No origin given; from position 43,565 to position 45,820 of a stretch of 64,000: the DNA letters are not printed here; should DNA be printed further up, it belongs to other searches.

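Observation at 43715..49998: GT-C pair, polyprenyl-phosphate GT2 and two methyltransferases: candidate periplasmic (methyl)glycosylation system, possibly for PEP-CTERM proteins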

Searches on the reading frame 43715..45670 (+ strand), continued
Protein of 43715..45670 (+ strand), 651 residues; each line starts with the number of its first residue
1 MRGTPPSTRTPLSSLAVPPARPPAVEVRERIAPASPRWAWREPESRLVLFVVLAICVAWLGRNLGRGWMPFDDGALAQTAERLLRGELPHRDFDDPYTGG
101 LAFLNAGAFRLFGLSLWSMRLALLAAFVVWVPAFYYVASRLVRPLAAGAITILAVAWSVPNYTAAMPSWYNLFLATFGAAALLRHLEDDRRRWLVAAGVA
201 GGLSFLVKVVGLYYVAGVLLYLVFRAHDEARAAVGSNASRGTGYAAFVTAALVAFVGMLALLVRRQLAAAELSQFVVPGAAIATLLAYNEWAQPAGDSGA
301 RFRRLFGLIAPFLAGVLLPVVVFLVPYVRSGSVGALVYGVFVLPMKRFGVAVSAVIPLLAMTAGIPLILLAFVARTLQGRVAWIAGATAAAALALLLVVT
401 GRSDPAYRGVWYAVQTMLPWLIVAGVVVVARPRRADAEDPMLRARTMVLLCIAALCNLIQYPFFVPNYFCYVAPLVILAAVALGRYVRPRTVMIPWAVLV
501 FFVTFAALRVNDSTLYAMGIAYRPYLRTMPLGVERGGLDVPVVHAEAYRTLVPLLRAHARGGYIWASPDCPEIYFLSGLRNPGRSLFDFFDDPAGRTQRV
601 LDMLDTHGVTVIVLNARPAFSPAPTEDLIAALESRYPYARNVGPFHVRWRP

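Call 36: fold_search(model_id=the predicted structure, library=pdb)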
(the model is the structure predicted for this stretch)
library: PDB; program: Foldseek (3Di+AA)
matches with E <= 10: 295; with E <= 0.001: 14
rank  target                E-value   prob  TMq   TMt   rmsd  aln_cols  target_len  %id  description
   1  5f15                  4.4e-06  1.00  0.32  0.37  18.3       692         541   13  Crystal Structure of ArnT from Cupriavidus metallidurans bound to Undecaprenyl phosphate (released 2016-02-17)
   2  3wak                  4.8e-06  1.00  0.39  0.31  17.1       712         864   14  Crystal structure of the Archaeoglobus fulgidus oligosaccharyltransferase (O29867_ARCFU) in the apo form (released 2013-10-30)
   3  3waj                  2.6e-05  1.00  0.39  0.33  15.8       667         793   14  Crystal structure of the Archaeoglobus fulgidus oligosaccharyltransferase (O29867_ARCFU) complex with Zn and sulfate (released 2013-10-30)
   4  7e9s_A                2.8e-05  1.00  0.36  0.28  18.0       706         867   14  Archaeal oligosaccharyltransferase AglB from Archaeoglobus fulgidus in complex with an inhibitory peptide and a dolich (released 2021-09-08)
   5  8b6l_I                1.1e-04  1.00  0.38  0.37  15.6       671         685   11  Subtomogram average of the human Sec61-TRAP-OSTA-translocon (released 2022-12-07)
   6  9n9j_I                1.2e-04  1.00  0.38  0.36  19.2       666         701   11  Structure of a GRP94 folding intermediate engaged with a CCDC134- and FKBP11-bound secretory translocon (released 2025-11-19)
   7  8if8_B                1.7e-04  1.00  0.26  0.26  18.0       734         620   14  Arabinosyltransferase AftA (released 2023-05-31)
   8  5gmy_A                2.0e-04  1.00  0.36  0.29  17.5       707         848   11  Crystal structure of the Archaeoglobus fulgidus oligosaccharyltransferase (O29867_ARCFU) tethered with an acceptor pep (released 2017-02-01)
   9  8if8_C                2.2e-04  1.00  0.26  0.28  18.1       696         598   15  Arabinosyltransferase AftA (released 2023-05-31)
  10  8age_A                3.5e-04  1.00  0.37  0.37  14.8       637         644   12  Structure of yeast oligosaccharylransferase complex with acceptor peptide bound (released 2022-12-07)
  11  6ezn_F                4.4e-04  1.00  0.39  0.39  14.6       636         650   12  Cryo-EM structure of the yeast oligosaccharyltransferase (OST) complex (released 2018-01-17)
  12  5ogl_A                7.9e-04  1.00  0.37  0.35  12.9       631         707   10  Structure of bacterial oligosaccharyltransferase PglB in complex with an acceptor peptide and an lipid-linked oligosac (released 2017-10-25)
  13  8agb_A                7.9e-04  1.00  0.33  0.33  17.2       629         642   12  Structure of yeast oligosaccharylransferase complex with lipid-linked oligosaccharide bound (released 2022-12-07)
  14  7oci_F                9.7e-04  1.00  0.38  0.38  13.9       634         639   12  Cryo-EM structure of yeast Ost6p containing oligosaccharyltransferase complex (released 2022-02-16)
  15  6s7t_A                2.4e-03  1.00  0.42  0.40  13.8       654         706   10  Cryo-EM structure of human oligosaccharyltransferase complex OST-B (released 2019-12-18)
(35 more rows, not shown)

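Call 39: search_solved_structures(query=A1, max_evalue=10, show_alignments=3)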
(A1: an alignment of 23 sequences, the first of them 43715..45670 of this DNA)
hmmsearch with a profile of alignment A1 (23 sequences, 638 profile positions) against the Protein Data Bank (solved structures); distinct sequences matched with E-value up to 10: 0.

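Call 40: search_protein_families(library=pfam, proteins=[L062:2365-3369:-, L062:3607-4461:-, L045:13274-14362:+, L075:1046-2230:+, L045:8636-9871:+, L048:15212-15895:+, L048:6285-7691:-, L054:11946-12509:+, L054:20050-21723:-, L055:15957-17627:-], max_evalue=0.001)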
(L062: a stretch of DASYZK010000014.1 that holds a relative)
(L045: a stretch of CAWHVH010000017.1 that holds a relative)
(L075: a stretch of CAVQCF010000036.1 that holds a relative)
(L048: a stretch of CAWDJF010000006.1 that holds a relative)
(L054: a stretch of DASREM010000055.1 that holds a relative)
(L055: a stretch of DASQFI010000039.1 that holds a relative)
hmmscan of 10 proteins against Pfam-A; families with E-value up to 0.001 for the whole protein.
L062:2365-3369:- (334 aa): 4 families
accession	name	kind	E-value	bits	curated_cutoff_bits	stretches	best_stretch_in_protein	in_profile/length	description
PF01370.27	Epimerase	-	2.7e-52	178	20.9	1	20-245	1-230/240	NAD dependent epimerase/dehydratase family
PF16363.11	GDP_Man_Dehyd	-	3e-25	89.8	27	1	52-313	58-330/332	GDP-mannose 4,6 dehydratase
PF04321.23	RmlD_sub_bind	-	1.7e-06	27.8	27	1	19-77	2-59/287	RmlD substrate binding domain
PF02719.21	Polysacc_synt_2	-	0.00078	19.2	20.2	0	20-53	1-34/293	Polysaccharide biosynthesis protein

L062:3607-4461:- (284 aa): 2 families
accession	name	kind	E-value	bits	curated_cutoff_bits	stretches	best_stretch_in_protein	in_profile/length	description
PF00483.29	NTP_transferase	-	5.2e-34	118.3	21.2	1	54-275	3-240/245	Nucleotidyl transferase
PF12804.13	NTP_transf_3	-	1.1e-15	58.7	27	1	53-187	1-127/160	MobA-like NTP transferase domain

L045:13274-14362:+ (362 aa): 5 families
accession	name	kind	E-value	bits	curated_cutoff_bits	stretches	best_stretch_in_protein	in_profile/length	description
PF16363.11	GDP_Man_Dehyd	-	2.6e-32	113.1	27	1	20-328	1-329/332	GDP-mannose 4,6 dehydratase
PF01370.27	Epimerase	-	8.9e-29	101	20.9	1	19-251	1-227/240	NAD dependent epimerase/dehydratase family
PF02719.21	Polysacc_synt_2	-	9.4e-15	55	20.2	1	64-237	54-205/293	Polysaccharide biosynthesis protein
PF04321.23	RmlD_sub_bind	-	4.4e-05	23.1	27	1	18-175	2-136/287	RmlD substrate binding domain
PF07993.18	NAD_binding_4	-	0.00031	20.4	20.1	1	89-201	90-209/258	Male sterility protein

L075:1046-2230:+ (394 aa): 3 families
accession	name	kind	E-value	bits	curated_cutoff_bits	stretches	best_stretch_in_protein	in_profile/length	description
PF01041.23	DegT_DnrJ_EryC1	-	1.4e-128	429.6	19.8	1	33-379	3-359/360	DegT/DnrJ/EryC1/StrS aminotransferase family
PF00155.27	Aminotran_1_2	-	2e-05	24.4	19.7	1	59-224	47-236/361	Aminotransferase class I and II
PF01053.26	Cys_Met_Meta_PP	-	2.9e-05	23.2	27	1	58-219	56-215/381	Cys/Met metabolism PLP-dependent enzyme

L045:8636-9871:+ (411 aa): 4 families
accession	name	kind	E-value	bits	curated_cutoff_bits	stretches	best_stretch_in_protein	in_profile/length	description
PF13614.12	AAA_31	-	2.4e-08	34.6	27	1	141-287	2-154/177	AAA domain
PF06564.18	CBP_BcsQ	-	1.3e-07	31.8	21.3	1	143-286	4-151/234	Cellulose biosynthesis protein BcsQ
PF01656.29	CbiA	-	3.1e-06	27.6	25.4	1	144-328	2-100/125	CobQ/CobB/MinD/ParA nucleotide binding domain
PF10609.15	ParA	-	4.6e-05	23.4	27.1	0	141-182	4-45/246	NUBPL iron-transfer P-loop NTPase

L048:15212-15895:+ (227 aa): 6 families
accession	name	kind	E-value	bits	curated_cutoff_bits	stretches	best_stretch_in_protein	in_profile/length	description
PF08242.18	Methyltransf_12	-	4.5e-14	53.4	30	1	53-143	1-98/98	Methyltransferase domain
PF13489.12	Methyltransf_23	-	1.3e-11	45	27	1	35-157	8-128/164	Methyltransferase domain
PF13649.12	Methyltransf_25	-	4.5e-11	43.7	27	1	52-141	1-97/97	Methyltransferase domain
PF05175.20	MTS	-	7e-09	36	23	1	38-148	21-141/170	Methyltransferase small domain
PF08241.18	Methyltransf_11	-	1.9e-08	35.3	21.2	1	53-145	1-95/95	Methyltransferase domain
PF13847.12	Methyltransf_31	-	0.00027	21.1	27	1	51-163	6-127/145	Methyltransferase domain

L048:6285-7691:- (468 aa): 2 families
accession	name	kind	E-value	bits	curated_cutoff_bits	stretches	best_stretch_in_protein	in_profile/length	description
PF05977.19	MFS_3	-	1.9e-55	188.8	27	1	32-439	4-398/524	Transmembrane secretion effector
PF07690.21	MFS_1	-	4.6e-33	115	33.4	1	45-401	3-346/347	Major Facilitator Superfamily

L054:11946-12509:+ (187 aa): 0 families

L054:20050-21723:- (557 aa): 1 family
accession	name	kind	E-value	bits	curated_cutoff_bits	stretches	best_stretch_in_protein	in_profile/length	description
PF03544.19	TonB_C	-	3.7e-15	56.6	24.6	1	475-549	3-78/79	Gram-negative bacterial TonB protein C-terminal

L055:15957-17627:- (556 aa): 1 family
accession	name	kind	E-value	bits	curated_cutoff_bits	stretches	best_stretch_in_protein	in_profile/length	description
PF13231.12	PMT_2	-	2e-07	31.8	26.1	1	154-288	26-160/160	Dolichyl-phosphate-mannose-protein mannosyltransferase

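Call 56: search_protein_representatives(alignment_id=A1)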
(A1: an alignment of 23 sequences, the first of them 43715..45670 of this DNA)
Query: 23 sequences, 638 profile positions. Proteins with E-value up to 0.001 (for the whole library): 4093; up to 1e-10: 2047; up to 1e-30: 1147. The best 150 are listed.
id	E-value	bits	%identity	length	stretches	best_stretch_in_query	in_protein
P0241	1.5e-243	826.5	-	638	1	1-637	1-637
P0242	8.3e-224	761.3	-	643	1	22-637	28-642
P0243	1.7e-215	733.9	-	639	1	23-637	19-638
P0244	3.7e-211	719.5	-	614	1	48-637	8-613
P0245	9.0e-210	714.9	-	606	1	35-637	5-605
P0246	3.2e-206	703.2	-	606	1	29-637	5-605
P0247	3.0e-204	696.7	-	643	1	15-637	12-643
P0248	6.7e-203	692.2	-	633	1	31-637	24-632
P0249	3.5e-199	680.0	-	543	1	180-637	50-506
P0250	6.6e-199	679.0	-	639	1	28-637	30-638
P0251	9.0e-195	665.4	-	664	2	37-424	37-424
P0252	7.1e-194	662.4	-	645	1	17-638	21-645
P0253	1.6e-193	661.3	-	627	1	21-638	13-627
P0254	3.8e-192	656.7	-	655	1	19-638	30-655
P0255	1.8e-191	654.5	-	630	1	32-637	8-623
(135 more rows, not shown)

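Call 57: search_protein_families(library=pfam, alignment_id=A1, max_evalue=0.01)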
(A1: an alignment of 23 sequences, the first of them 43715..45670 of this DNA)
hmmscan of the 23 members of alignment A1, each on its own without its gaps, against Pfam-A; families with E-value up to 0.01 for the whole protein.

A. member 1, window:43715-45670:+ (651 aa): 2 families
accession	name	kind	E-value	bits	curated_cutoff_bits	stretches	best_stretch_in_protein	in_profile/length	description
PF13231.12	PMT_2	-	2.4e-06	28.3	26.1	1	102-226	7-133/160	Dolichyl-phosphate-mannose-protein mannosyltransferase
PF02366.24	PMT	-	8.6e-05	22.7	22.7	1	97-261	62-234/245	Dolichyl-phosphate-mannose-protein mannosyltransferase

B. families by the number of members that match (of 23 scanned): 2 families
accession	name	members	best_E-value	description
PF13231.12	PMT_2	21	4e-09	Dolichyl-phosphate-mannose-protein mannosyltransferase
PF02366.24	PMT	6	4.9e-06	Dolichyl-phosphate-mannose-protein mannosyltransferase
